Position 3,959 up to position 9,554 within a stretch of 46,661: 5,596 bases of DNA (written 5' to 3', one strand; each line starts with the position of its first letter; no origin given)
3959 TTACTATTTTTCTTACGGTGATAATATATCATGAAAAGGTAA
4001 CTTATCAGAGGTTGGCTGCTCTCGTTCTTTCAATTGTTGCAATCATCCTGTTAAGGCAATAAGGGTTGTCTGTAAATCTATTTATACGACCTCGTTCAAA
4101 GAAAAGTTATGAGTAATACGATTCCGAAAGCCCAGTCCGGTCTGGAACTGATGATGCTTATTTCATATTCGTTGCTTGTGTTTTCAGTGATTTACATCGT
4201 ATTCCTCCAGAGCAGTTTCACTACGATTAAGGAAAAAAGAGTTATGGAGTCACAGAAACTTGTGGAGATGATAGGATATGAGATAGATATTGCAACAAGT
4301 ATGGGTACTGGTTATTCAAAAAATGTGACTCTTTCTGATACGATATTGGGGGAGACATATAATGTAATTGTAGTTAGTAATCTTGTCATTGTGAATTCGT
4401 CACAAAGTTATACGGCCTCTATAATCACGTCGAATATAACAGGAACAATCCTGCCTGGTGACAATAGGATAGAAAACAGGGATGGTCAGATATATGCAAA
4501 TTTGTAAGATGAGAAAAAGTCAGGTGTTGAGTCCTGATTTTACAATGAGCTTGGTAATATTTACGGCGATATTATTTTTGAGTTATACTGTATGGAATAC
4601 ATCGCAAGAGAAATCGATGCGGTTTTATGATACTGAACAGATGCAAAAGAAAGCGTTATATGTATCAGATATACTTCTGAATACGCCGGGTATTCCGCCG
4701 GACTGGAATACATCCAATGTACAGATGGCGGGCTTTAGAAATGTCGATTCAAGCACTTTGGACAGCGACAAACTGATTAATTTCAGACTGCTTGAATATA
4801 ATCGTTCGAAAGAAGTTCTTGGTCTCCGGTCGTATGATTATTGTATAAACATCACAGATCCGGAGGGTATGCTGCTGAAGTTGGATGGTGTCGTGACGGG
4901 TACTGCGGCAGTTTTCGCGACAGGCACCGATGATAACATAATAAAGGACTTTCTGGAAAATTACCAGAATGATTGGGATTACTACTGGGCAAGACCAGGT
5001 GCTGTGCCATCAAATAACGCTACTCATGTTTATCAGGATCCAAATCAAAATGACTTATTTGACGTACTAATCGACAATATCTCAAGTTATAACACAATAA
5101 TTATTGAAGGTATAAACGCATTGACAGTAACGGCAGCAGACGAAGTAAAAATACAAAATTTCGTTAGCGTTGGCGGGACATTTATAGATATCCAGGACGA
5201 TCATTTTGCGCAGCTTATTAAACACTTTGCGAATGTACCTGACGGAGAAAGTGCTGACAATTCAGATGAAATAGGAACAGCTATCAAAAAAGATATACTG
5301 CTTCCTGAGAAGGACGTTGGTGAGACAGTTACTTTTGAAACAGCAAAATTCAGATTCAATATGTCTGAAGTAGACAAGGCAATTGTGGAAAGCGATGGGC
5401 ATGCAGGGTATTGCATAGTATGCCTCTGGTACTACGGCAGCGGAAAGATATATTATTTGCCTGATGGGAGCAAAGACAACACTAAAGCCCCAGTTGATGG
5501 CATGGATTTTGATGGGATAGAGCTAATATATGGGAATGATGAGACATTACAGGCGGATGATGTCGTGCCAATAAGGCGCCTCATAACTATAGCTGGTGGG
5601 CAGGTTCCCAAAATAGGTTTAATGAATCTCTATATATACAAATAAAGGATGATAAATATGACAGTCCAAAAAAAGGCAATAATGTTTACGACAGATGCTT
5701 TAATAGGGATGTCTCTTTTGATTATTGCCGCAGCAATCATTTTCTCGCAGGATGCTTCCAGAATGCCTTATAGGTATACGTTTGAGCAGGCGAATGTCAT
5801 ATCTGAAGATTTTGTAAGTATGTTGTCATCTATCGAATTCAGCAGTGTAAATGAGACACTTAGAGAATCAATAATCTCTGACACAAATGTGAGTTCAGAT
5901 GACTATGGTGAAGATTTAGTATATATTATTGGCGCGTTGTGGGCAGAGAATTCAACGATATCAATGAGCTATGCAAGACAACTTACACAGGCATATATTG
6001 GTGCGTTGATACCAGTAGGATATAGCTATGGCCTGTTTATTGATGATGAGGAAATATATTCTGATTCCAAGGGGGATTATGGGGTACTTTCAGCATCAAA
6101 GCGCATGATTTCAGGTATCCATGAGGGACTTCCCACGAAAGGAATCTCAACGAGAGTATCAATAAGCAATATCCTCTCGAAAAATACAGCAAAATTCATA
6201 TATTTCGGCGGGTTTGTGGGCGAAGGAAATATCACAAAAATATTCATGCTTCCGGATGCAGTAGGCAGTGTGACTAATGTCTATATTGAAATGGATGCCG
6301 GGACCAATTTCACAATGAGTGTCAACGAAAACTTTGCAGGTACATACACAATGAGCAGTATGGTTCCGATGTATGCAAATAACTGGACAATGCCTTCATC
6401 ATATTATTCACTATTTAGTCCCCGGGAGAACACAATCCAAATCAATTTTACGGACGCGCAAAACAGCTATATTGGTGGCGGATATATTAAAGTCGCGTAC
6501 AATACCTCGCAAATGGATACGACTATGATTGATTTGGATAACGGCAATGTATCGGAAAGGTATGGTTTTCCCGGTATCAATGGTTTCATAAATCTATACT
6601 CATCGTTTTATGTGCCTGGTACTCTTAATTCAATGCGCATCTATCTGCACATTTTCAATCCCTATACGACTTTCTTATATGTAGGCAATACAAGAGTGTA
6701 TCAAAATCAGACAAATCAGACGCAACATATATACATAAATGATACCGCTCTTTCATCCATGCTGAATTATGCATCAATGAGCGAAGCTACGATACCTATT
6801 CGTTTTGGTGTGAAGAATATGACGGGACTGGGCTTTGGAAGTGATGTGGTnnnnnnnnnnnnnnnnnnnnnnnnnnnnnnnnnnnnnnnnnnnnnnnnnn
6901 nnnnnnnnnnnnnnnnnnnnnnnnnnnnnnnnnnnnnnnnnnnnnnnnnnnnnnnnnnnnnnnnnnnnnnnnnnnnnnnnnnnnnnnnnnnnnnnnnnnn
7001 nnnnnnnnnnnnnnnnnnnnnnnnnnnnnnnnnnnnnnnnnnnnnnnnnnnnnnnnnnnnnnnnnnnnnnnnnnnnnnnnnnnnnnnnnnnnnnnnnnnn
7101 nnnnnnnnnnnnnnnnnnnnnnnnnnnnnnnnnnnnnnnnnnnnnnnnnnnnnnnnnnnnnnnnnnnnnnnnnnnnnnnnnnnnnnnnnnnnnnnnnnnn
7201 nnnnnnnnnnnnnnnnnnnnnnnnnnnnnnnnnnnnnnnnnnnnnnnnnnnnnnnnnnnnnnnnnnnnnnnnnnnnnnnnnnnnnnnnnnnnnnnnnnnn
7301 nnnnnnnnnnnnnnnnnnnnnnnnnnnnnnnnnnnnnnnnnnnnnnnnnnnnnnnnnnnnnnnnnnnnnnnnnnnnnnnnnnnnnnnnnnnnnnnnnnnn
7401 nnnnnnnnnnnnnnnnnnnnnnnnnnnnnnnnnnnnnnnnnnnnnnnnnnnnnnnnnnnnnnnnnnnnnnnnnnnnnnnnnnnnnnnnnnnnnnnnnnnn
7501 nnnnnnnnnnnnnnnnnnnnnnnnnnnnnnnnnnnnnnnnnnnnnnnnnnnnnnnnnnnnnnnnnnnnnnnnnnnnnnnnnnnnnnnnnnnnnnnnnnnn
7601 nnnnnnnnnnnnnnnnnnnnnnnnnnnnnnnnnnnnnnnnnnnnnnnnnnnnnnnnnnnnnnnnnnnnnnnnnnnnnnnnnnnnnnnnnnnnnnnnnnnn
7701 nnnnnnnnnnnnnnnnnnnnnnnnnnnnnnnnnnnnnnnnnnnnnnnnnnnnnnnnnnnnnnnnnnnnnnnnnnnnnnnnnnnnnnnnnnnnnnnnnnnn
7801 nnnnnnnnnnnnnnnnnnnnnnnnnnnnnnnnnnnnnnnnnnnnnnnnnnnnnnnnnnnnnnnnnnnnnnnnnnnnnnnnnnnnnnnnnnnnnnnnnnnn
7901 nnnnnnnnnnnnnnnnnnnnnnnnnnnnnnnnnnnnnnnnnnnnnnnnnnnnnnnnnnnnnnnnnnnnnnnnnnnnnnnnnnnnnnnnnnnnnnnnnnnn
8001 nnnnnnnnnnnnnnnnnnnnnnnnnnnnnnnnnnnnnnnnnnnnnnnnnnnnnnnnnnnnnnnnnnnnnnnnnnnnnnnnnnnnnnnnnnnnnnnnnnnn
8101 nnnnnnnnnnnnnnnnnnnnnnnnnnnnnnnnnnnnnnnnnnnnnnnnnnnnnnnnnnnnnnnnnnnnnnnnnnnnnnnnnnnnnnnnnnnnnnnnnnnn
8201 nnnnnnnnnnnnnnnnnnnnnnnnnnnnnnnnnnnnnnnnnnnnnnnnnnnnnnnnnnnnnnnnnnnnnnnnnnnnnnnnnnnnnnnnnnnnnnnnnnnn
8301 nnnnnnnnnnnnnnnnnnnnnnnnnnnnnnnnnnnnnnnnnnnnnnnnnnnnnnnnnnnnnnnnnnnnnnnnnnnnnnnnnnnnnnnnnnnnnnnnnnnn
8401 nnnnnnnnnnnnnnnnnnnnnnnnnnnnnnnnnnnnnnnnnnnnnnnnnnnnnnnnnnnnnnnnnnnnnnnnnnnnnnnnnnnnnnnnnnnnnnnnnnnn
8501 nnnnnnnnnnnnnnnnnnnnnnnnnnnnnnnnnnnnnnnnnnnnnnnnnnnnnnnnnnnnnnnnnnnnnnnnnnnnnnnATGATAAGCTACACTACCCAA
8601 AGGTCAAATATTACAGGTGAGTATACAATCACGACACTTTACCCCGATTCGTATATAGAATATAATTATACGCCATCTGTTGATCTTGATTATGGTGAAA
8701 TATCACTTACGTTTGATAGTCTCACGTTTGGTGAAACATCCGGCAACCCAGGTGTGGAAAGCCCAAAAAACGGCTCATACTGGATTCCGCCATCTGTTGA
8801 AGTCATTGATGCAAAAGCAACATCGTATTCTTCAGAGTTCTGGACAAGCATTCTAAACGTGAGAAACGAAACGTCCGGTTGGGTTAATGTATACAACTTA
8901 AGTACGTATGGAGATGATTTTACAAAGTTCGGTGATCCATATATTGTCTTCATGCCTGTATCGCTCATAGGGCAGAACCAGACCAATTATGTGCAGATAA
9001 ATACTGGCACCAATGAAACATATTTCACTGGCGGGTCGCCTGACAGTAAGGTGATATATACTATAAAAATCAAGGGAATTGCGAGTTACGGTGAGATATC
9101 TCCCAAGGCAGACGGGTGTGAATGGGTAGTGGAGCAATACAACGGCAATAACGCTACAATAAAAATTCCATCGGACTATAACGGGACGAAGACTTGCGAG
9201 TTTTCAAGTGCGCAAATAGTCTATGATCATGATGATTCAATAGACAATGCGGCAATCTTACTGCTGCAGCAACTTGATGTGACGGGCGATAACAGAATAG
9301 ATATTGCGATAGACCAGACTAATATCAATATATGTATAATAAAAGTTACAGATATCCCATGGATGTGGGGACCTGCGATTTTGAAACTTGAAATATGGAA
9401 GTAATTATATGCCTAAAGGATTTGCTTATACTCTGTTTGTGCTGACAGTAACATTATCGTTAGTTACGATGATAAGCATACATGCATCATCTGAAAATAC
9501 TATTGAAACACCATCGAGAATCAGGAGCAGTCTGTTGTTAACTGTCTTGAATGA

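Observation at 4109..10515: Four-gene operon of class III signal-peptide (pilin-like) proteins including a 1251-aa vWA protein, with no assembly machinery nearby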

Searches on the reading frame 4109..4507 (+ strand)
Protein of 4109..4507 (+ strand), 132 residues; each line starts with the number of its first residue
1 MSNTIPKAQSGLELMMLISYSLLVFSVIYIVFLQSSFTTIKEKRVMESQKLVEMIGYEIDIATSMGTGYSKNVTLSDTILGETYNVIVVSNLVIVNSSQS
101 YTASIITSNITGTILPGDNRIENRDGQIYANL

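Call 6: search_protein_families(library=pfam, proteins=[window:4109-4507:+], max_evalue=0.01)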
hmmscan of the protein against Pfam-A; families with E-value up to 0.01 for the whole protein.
window:4109-4507:+ (132 aa): 0 families

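Call 7: search_protein_families(library=ncbifam, proteins=[window:4109-4507:+], max_evalue=0.01)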
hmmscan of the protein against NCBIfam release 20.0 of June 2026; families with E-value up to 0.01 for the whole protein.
window:4109-4507:+ (132 aa): 0 families

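Call 47: search_protein_families(library=pfam, proteins=[window:4109-4507:+], max_evalue=10)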
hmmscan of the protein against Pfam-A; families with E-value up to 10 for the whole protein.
window:4109-4507:+ (132 aa): 0 families

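Call 75: search_solved_structures(query=A5, max_evalue=10, show_alignments=2)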
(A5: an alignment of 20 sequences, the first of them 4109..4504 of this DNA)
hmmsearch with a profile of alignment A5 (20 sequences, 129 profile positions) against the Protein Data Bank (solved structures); distinct sequences matched with E-value up to 10: 4.
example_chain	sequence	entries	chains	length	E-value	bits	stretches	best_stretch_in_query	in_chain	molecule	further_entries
7r21_I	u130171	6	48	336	0.5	13.9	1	80-114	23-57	Cas7a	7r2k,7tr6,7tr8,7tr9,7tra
4reg_A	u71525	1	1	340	0.51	13.8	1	80-114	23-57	Uncharacterized protein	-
7txi_A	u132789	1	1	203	0.51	13.8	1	1-94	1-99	Probable flagellin 1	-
3w1z_A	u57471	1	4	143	0.89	13.1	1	67-99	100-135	Heat shock protein 16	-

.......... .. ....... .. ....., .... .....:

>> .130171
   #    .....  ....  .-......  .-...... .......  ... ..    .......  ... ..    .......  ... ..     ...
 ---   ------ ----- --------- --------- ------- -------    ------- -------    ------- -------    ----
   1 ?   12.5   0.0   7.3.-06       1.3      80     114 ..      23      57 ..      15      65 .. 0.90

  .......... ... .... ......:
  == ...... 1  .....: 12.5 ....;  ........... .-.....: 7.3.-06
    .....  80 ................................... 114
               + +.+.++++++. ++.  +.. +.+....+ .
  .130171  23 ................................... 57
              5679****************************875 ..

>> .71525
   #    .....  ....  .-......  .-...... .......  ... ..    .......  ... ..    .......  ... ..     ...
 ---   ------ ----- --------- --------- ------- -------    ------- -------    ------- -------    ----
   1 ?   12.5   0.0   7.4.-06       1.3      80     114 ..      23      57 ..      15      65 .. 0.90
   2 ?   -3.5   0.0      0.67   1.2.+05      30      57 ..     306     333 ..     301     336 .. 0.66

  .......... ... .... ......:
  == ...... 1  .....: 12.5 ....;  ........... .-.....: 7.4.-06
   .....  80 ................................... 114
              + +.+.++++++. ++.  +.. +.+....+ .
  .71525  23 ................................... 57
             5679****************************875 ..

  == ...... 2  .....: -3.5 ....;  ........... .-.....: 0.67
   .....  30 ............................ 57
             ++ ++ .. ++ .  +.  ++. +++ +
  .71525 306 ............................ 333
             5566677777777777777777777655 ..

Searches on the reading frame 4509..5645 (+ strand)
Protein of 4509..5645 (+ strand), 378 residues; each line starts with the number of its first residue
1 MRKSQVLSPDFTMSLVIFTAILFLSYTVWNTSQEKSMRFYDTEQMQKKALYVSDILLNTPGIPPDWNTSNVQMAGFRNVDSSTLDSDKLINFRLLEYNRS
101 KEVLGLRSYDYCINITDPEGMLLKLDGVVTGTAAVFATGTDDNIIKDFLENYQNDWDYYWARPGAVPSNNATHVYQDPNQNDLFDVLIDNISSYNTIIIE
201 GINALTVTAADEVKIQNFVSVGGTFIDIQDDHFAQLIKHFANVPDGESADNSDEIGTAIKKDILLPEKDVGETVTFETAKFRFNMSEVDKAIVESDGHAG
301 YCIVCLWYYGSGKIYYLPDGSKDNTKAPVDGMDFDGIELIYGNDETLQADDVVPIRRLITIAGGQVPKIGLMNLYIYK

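Call 6: search_protein_families(library=pfam, proteins=[window:4509-5645:+], max_evalue=0.01)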
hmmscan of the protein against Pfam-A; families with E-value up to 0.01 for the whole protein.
window:4509-5645:+ (378 aa): 0 families

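Call 7: search_protein_families(library=ncbifam, proteins=[window:4509-5645:+], max_evalue=0.01)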
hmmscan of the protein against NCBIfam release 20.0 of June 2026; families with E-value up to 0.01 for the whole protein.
window:4509-5645:+ (378 aa): 0 families

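Call 47: search_protein_families(library=pfam, proteins=[window:4509-5645:+], max_evalue=10)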
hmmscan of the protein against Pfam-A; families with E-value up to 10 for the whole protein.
window:4509-5645:+ (378 aa): 0 families

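Call 78: search_solved_structures(query=A6, max_evalue=10, show_alignments=1)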
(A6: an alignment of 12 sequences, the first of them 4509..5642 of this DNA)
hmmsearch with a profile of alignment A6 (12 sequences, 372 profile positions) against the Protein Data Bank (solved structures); distinct sequences matched with E-value up to 10: 4.
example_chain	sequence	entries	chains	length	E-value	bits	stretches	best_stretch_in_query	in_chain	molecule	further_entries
4oif_A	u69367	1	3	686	0.00096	21.7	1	182-327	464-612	Beta-galactosidase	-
5dfa_A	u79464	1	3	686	0.001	21.6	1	182-327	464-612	Beta-galactosidase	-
3tts_A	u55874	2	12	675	1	11.7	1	162-231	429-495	Beta-galactosidase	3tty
8yvo_C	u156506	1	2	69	2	10.8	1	291-322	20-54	Toxin A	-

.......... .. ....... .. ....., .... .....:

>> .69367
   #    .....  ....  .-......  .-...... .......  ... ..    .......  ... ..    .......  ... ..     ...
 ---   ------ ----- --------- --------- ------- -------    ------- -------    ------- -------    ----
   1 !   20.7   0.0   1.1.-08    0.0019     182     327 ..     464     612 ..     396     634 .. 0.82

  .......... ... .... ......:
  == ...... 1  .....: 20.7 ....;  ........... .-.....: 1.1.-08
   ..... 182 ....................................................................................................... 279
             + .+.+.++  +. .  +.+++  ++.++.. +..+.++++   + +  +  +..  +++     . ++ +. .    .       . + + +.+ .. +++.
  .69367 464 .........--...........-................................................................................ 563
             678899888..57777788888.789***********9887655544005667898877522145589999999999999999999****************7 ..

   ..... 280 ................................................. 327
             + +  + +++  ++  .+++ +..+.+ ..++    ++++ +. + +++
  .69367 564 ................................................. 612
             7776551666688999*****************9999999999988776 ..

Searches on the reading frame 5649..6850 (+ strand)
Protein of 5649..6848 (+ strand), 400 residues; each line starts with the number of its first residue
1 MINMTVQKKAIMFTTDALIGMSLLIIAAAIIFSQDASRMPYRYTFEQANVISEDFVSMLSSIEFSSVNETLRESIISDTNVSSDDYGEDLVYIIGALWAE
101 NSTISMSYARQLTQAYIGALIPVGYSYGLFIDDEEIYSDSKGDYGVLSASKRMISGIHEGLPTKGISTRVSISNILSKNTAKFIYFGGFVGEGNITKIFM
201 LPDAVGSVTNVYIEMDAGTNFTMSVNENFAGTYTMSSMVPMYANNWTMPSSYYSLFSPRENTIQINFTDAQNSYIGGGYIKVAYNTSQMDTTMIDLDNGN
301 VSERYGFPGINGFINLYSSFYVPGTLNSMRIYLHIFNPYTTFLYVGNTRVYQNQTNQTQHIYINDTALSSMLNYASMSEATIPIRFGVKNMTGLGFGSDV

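Call 47: search_protein_families(library=pfam, proteins=[window:5649-6850:+], max_evalue=10)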
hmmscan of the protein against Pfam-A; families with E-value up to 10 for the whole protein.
window:5649-6850:+ (400 aa): 1 family
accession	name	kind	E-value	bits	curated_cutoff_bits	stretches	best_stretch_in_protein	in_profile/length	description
PF11117.13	DUF2626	-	6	8.1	25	0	328-348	47-67/74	Protein of unknown function (DUF2626)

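Call 71: search_protein_representatives(protein=window:5649-6848:+)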
Query: 400 residues. Proteins with E-value up to 0.001 (for the whole library): 582; up to 1e-10: 480; up to 1e-30: 317. The best 150 are listed.
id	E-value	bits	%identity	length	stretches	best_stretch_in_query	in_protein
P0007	3.7e-183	625.2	72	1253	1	7-400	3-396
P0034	1.7e-141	488.1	60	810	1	6-389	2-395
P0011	3.0e-127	441.2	56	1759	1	8-389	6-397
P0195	4.2e-80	286.1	40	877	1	8-400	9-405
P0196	2.6e-79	283.5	40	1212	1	8-399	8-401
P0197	4.9e-69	249.7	39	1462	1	7-392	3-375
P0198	3.6e-67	243.6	40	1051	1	9-393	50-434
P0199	9.0e-67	242.2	39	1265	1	10-392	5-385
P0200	2.7e-65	237.4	37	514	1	5-393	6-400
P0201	1.2e-64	235.2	40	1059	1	7-393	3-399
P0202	1.5e-64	234.9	35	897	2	7-399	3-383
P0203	1.7e-63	231.5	37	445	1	8-390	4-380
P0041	2.5e-63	230.9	34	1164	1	8-391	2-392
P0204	8.2e-63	229.2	38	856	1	10-391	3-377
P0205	4.3e-62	226.8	35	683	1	9-395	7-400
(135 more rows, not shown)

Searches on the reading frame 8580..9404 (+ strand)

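Call 47: search_protein_families(library=pfam, proteins=[window:8580-9404:+], max_evalue=10)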
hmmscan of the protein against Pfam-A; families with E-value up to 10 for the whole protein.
window:8580-9404:+ (274 aa): 1 family
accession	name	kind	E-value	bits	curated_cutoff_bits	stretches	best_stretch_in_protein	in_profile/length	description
PF07478.18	Dala_Dala_lig_C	-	0.083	12.8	24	1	191-261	108-177/204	D-ala D-ala ligase C-terminus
